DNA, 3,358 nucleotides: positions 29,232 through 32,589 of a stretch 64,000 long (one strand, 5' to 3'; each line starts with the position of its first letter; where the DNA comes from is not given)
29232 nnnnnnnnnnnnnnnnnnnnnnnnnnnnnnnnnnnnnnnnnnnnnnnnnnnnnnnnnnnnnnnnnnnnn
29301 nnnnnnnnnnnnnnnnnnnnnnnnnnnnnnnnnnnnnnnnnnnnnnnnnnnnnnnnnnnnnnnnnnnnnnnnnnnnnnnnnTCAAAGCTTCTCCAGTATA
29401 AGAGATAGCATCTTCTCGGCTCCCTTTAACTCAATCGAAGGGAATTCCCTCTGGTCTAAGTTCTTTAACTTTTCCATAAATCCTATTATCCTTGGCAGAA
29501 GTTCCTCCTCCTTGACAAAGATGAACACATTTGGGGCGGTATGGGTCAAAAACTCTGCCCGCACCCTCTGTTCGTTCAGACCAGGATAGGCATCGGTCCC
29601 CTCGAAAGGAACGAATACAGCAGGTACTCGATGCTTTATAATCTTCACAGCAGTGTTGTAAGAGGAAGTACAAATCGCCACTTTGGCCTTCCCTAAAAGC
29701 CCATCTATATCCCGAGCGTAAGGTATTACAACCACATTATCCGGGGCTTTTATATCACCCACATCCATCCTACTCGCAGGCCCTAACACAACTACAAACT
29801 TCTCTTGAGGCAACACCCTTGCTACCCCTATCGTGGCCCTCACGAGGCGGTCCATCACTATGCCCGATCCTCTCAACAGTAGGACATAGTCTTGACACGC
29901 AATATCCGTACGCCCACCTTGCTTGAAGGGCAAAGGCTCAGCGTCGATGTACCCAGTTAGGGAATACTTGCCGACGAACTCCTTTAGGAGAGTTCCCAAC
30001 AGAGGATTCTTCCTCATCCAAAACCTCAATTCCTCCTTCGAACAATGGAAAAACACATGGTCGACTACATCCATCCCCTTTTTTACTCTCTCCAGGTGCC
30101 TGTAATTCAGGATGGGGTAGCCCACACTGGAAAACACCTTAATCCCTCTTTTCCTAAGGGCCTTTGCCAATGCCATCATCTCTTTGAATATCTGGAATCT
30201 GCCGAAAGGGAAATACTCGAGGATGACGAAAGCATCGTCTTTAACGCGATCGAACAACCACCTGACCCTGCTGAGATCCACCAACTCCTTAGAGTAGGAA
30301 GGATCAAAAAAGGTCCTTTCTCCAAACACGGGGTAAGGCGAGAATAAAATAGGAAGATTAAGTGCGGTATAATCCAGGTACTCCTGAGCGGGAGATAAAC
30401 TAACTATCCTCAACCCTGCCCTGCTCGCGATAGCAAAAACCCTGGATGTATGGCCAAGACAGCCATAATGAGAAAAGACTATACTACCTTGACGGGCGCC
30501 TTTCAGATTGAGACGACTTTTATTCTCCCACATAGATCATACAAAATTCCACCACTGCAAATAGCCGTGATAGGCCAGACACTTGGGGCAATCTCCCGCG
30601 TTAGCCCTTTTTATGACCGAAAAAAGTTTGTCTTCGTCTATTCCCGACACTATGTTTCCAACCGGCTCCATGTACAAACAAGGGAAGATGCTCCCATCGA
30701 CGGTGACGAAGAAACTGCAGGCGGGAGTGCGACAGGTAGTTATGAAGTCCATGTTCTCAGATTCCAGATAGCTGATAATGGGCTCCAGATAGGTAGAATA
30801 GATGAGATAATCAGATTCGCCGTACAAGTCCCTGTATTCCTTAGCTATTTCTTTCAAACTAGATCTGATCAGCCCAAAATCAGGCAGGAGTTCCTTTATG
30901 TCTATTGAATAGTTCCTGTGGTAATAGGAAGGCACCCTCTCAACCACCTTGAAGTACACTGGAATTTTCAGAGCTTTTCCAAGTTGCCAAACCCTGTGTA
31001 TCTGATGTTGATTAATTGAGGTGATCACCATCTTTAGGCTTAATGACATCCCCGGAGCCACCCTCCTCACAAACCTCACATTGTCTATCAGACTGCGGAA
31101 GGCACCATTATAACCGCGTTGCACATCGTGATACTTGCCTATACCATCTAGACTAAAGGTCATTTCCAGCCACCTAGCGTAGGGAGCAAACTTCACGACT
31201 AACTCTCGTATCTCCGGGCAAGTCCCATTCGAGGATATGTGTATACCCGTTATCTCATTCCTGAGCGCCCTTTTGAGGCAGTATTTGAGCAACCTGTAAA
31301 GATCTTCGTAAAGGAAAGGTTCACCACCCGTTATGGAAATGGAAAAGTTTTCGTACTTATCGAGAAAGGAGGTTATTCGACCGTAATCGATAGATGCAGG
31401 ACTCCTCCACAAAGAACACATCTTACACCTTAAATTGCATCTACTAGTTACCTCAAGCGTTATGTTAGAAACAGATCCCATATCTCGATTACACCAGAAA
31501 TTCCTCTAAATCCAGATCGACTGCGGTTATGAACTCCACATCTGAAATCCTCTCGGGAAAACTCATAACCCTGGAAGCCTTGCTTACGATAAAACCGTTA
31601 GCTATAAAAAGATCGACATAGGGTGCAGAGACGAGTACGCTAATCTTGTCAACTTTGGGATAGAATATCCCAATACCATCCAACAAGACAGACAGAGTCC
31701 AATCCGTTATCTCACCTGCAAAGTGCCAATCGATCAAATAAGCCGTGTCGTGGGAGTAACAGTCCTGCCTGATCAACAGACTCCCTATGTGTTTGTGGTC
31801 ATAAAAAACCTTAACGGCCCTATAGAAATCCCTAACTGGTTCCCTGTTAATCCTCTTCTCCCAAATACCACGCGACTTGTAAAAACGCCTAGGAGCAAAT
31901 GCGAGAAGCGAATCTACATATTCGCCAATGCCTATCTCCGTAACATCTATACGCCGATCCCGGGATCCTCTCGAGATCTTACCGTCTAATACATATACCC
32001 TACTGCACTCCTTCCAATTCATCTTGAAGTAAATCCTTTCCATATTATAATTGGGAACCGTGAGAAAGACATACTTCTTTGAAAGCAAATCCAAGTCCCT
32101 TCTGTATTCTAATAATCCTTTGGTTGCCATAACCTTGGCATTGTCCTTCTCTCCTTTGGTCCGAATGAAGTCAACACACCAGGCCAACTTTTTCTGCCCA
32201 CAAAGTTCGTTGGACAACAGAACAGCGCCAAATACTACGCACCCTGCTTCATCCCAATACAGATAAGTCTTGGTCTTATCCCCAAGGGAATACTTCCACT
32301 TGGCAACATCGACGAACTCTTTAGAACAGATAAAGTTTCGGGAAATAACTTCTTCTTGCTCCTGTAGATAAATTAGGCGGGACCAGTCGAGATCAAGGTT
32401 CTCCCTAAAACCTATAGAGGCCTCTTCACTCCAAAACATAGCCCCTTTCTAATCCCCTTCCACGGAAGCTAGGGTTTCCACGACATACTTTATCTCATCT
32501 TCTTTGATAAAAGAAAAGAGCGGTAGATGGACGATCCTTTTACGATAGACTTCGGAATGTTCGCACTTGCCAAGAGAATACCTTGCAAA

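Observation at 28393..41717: Compositionally distinct accessory island inserted between dapA and uvrA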

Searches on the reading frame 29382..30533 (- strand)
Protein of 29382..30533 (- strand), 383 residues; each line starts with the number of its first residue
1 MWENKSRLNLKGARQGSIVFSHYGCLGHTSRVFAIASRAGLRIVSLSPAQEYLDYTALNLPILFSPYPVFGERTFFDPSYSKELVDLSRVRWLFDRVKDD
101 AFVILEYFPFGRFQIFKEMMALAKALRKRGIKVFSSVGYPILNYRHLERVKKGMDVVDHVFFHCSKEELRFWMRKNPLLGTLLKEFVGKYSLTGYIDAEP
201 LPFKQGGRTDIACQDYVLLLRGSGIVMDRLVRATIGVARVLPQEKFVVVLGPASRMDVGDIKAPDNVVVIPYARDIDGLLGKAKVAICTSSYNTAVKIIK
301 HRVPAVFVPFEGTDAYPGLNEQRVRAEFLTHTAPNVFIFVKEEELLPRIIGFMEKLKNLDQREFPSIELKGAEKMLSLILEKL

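Call 3: search_protein_families(library=pfam, proteins=[window:29382-30533:-], max_evalue=0.01)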
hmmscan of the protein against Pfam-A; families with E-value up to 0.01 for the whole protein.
window:29382-30533:- (383 aa): 1 family
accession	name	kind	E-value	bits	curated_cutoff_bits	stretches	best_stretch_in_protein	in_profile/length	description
PF04101.22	Glyco_tran_28_C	-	0.0087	16.5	22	0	262-331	53-116/166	Glycosyltransferase family 28 C-terminal domain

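Call 5: search_protein_families(library=ncbifam, proteins=[window:29382-30533:-], max_evalue=0.01)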
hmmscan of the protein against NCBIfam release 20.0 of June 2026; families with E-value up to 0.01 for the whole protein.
window:29382-30533:- (383 aa): 1 family
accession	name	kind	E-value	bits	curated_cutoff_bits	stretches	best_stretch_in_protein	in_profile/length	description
TIGR01426.2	MGT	subfamily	0.0036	16.4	260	1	242-310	252-320/393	macrolide family glycosyltransferase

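Call 39: find_homologous_proteins(query=window:29382-30533:-, max_evalue=1e-10)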
Query window:29382-30533:- (383 aa): 6 proteins with E <= 1e-10 among 6081 candidates.
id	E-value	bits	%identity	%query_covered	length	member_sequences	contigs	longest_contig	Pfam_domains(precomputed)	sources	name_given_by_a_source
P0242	8.6e-226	767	100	90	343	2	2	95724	-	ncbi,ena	-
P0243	2.0e-196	670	79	96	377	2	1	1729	-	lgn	-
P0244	1.2e-92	329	45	84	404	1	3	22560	PF04101.23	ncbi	-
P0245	1.0e-70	257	40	82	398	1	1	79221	PF04101.23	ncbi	-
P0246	2.6e-69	252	40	83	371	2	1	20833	PF04101.23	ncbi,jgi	-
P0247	9.4e-15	73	27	96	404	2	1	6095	PF04101.23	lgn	-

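Call 40: find_encoding_contigs(protein=P0242, flank=10000, max_places=4)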
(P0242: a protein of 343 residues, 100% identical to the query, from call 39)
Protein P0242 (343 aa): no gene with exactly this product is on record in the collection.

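Call 41: find_encoding_contigs(protein=P0243, flank=10000, max_places=4)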
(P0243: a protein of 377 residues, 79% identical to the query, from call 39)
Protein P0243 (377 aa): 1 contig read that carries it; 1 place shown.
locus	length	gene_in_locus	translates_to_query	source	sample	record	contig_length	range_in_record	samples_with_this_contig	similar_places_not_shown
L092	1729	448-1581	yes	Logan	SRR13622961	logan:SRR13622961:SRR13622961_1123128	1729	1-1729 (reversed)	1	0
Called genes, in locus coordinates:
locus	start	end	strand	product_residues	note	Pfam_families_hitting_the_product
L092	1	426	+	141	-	?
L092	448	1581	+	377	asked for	-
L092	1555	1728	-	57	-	?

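Call 42: list_cluster_members(proteins=[P0243])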
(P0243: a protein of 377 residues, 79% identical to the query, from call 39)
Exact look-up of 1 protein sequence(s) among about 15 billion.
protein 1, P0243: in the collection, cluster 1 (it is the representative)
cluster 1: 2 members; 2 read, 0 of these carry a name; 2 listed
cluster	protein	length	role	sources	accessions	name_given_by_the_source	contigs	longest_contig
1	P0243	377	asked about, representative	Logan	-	-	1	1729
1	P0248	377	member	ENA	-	-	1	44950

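Call 43: find_encoding_contigs(protein=P0248, flank=10000, max_places=2)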
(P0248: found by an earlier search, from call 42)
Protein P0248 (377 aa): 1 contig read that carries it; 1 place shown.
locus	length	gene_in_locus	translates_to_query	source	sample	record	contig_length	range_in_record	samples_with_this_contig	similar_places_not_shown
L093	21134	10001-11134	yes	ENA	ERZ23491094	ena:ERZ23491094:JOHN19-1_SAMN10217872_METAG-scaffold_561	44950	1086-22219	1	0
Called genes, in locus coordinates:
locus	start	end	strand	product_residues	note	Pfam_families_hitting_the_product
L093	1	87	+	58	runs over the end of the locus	-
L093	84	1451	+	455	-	PF13353:Fer4_12, PF04055:Radical_SAM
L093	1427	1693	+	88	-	-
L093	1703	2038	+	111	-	-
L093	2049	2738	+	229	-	-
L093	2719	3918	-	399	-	PF04055:Radical_SAM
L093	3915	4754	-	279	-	-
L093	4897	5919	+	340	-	-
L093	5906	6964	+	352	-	PF04055:Radical_SAM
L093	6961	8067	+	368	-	PF00155:Aminotran_1_2, PF01041:DegT_DnrJ_EryC1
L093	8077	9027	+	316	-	-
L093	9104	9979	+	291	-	PF04055:Radical_SAM (weak)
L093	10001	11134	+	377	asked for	-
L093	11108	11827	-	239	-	PF10096:DUF2334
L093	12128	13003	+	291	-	PF00701:DHDPS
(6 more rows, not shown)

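Call 51: search_protein_families(library=padloc, proteins=[window:29382-30533:-], max_evalue=0.001)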
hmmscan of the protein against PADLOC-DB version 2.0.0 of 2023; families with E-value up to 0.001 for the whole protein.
window:29382-30533:- (383 aa): 0 families

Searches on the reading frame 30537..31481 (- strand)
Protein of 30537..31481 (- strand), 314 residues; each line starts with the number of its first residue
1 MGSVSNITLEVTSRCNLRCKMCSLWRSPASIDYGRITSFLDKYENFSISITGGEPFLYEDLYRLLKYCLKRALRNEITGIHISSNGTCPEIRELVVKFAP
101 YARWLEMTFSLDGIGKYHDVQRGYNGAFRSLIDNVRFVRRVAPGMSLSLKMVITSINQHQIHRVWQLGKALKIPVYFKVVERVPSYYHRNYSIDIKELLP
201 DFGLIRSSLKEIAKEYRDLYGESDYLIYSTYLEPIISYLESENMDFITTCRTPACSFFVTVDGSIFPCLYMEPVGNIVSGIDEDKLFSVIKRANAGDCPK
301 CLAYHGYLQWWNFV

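Call 3: search_protein_families(library=pfam, proteins=[window:30537-31481:-], max_evalue=0.01)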
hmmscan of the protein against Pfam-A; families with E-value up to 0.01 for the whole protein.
window:30537-31481:- (314 aa): 3 families
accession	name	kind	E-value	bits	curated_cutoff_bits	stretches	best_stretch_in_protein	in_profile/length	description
PF04055.27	Radical_SAM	-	3.7e-12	47.2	29.5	1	10-144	2-143/166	Radical SAM superfamily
PF13186.11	SPASM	-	0.0059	17.3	21.5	0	250-277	1-34/67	Iron-sulfur cluster-binding domain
PF13353.11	Fer4_12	-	0.0085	16.8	22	0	13-75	13-84/137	4Fe-4S single cluster domain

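Call 5: search_protein_families(library=ncbifam, proteins=[window:30537-31481:-], max_evalue=0.01)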
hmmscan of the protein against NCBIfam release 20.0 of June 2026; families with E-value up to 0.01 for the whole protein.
window:30537-31481:- (314 aa): 56 families (the best 25 are shown)
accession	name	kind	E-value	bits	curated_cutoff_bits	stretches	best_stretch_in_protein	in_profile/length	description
NF033640.1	N_Twi_rSAM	subfamily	7.6e-20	71.4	170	1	6-191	112-321/398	twitch domain-containing radical SAM protein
TIGR03961.1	rSAM_PTO1314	hypoth_equivalog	6.3e-16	58.6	306.05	1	14-236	32-234/332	PTO1314 family radical SAM protein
TIGR04054.1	rSAM_NirJ1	equivalog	1.2e-15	57.1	650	1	7-174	38-203/387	putative heme d1 biosynthesis radical SAM protein NirJ1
TIGR04250.1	SCM_rSAM_ScmE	equivalog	4.7e-15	55.4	400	1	7-166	5-163/358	SynChlorMet cassette radical SAM/SPASM protein ScmE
TIGR04068.1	rSAM_ocin_clost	equivalog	8.8e-15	54.5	500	1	41-304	134-414/462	Cys-rich peptide radical SAM maturase CcpM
NF047865.1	rSAM_PapB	equivalog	2.1e-14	53.5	340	1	4-303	2-308/330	PapB family radical SAM/SPASM ranthipeptide maturase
TIGR04051.1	rSAM_NirJ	equivalog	7.8e-14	51.4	515.45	1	11-173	8-168/354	heme d1 biosynthesis radical SAM protein NirJ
TIGR04545.1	rSAM_ahbD_hemeb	equivalog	2.3e-13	50.3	500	1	7-176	2-170/339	heme b synthase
TIGR03977.1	rSAM_pair_HxsC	equivalog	7e-13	48.1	267.9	1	8-166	28-188/292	His-Xaa-Ser system radical SAM maturase HxsC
TIGR04546.1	rSAM_ahbC_deAc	equivalog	3.7e-12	45.7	650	1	9-175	43-207/390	12,18-didecarboxysiroheme deacetylase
TIGR04053.2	TIGR04053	equivalog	6.3e-12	45.4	395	1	7-176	10-181/366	TIGR04053 family radical SAM/SPASM domain-containing protein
TIGR03962.1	mycofact_rSAM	equivalog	2e-11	43.6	265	1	7-169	14-174/339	mycofactocin radical SAM maturase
TIGR02668.1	moaA_archaeal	equivalog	2.3e-11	43.2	325.25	1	3-272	8-269/303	GTP 3',8-cyclase MoaA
TIGR02666.1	moaA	equivalog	5.9e-11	41.9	284.05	1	5-277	10-286/336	GTP 3',8-cyclase MoaA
NF001199.0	PRK00164.2-1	equivalog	1.2e-10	41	231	1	4-272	11-271/308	GTP 3',8-cyclase MoaA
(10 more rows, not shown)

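Call 51: search_protein_families(library=padloc, proteins=[window:30537-31481:-], max_evalue=0.001)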
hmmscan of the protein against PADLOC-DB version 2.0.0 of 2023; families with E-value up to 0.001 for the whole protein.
window:30537-31481:- (314 aa): 2 families
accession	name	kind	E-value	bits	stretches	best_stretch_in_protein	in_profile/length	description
PDLC02903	pVip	-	1.7e-11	42.1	1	7-160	2-152/257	Viperins not associated with kinases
PDLC02904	pVip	-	1.1e-06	26.4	1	10-160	8-156/262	Viperins associated with kinases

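Call 52: search_solved_structures(query=window:30537-31481:-, max_evalue=0.001)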
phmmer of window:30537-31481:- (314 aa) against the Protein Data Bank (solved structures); distinct sequences matched with E-value up to 0.001: 1.
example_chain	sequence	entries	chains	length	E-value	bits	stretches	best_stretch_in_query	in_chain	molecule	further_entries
6efn_A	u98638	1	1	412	5.3e-06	29.3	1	7-156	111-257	Sporulation killing factor maturation protein SkfB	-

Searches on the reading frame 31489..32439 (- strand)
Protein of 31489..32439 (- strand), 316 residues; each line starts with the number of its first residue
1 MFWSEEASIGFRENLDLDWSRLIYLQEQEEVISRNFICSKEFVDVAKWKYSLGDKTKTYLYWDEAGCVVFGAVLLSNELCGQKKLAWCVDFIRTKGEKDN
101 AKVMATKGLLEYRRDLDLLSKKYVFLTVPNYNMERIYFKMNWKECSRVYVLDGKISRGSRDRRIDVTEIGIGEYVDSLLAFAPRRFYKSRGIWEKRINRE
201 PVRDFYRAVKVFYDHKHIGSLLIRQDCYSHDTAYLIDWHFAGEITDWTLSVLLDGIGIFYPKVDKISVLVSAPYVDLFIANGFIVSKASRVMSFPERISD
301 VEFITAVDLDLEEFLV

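Call 3: search_protein_families(library=pfam, proteins=[window:31489-32439:-], max_evalue=0.01)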
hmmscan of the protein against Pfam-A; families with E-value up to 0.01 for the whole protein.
window:31489-32439:- (316 aa): 0 families

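Call 5: search_protein_families(library=ncbifam, proteins=[window:31489-32439:-], max_evalue=0.01)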
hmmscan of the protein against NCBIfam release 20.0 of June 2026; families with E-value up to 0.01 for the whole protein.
window:31489-32439:- (316 aa): 0 families

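Call 51: search_protein_families(library=padloc, proteins=[window:31489-32439:-], max_evalue=0.001)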
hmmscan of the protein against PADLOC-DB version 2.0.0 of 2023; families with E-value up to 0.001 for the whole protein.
window:31489-32439:- (316 aa): 0 families

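Call 66: search_solved_structures(query=A3, max_evalue=5)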
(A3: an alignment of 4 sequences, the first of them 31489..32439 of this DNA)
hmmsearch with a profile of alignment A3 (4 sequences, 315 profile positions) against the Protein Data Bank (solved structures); distinct sequences matched with E-value up to 5: 1.
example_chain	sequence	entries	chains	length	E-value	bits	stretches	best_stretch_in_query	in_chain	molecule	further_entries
9uaj_D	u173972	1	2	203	1.2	11.8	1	159-199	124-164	Perivitellin protein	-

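Call 67: search_protein_families(library=pfam, alignment_id=A3, max_evalue=1)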
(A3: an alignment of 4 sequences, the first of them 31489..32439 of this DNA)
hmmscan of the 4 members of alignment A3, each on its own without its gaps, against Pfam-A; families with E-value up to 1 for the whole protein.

A. member 1, window:31489-32439:- (316 aa): 0 families

B. families by the number of members that match (of 4 scanned): 1 family
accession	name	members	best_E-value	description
PF15989.10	DUF4768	1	0.19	Domain of unknown function (DUF4768)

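Call 74: predict_structure(protein=window:31489-32439:-)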
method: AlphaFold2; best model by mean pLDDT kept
length: 316 residues; sequences in the alignment: 1
mean_pLDDT: 33.4   pTM: 0.23
mean pLDDT of the five models: 33.4, 30.7, 27.7, 27.6, 21.8
residues with pLDDT >= 90: 0; 70-90: 0; 50-70: 3; < 50: 313
segments of 3 or more residues with pLDDT < 50: 1-248, 254-316
pLDDT, mean of each block of 10 residues (from residue 1): 25 27 26 31 40 41 36 34 33 31 24 29 36 32 37 33 32 31 25 26 35 37 34 39 46 45 38 36 34 34 29 29
secondary structure, 60 per line:
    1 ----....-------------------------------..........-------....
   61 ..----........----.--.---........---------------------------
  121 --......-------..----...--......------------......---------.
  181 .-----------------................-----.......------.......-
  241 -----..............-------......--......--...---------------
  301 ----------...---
elements in order: H5-8 H40-49 E57-62 E67-74 E86-93 E123-128 E147-152 E165-170 H199-214 E220-226 E233-239 H246-259 E267-272 E275-280 E283-285

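Call 99: search_protein_representatives(protein=window:31489-32439:-)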
Query: 316 residues. Proteins with E-value up to 0.001 (for the whole library): 4; up to 1e-10: 2; up to 1e-30: 2. The best 4 are listed.
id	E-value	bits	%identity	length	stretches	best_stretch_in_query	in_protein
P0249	1.1e-167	573.6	79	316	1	1-316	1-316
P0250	1.8e-42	162.2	35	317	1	10-316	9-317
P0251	2.7e-10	56.4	26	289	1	22-315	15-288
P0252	3.4e-04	36.4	35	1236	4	46-81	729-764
